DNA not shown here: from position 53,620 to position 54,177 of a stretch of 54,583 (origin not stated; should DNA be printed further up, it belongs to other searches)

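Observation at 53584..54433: Orphan SAM-I riboswitch with full terminator/antiterminator logic controlling a tiny zinc-ribbon ORF beside a SAM-consuming R-M island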

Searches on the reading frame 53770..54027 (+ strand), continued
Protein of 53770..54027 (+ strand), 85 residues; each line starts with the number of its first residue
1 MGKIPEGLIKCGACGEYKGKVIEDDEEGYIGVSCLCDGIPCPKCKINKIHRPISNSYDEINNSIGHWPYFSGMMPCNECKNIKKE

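Call 117: search_protein_families(library=pfam, alignment_id=A9, max_evalue=1)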
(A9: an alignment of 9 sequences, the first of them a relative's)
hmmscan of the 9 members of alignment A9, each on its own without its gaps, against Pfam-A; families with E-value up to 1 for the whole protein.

A. member 1, L024:6301-6528:+ (76 aa): 3 families
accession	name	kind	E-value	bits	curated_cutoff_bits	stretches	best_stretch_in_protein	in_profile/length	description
PF00146.26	NADHdh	-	0.029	14.2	27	1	34-73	37-76/298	NADH dehydrogenase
PF24406.1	nSTAND_NTPase4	-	0.11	13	27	1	37-65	19-47/58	Novel STAND NTPase 4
PF20683.2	DUF6819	-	0.12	12.4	23.5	1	13-62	108-156/171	Domain of unknown function (DUF6819)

B. families by the number of members that match (of 9 scanned): 4 families
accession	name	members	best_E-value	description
PF20683.2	DUF6819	2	0.12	Domain of unknown function (DUF6819)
PF00146.26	NADHdh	1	0.029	NADH dehydrogenase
PF24406.1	nSTAND_NTPase4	1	0.11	Novel STAND NTPase 4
PF17339.8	PH_15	1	0.13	PH domain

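Call 118: search_dna_similar(query=window:53770-54024:+, collection=plasmids, mode=protein, max_evalue=0.001, max_rows=15)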
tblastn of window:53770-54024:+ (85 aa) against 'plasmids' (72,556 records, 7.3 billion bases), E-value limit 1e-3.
No match.

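Call 119: search_dna_similar(query=window:53770-54024:+, collection=phages, mode=protein, max_evalue=0.001, max_rows=15)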
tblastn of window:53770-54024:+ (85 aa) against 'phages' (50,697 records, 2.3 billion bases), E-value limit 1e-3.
No match.
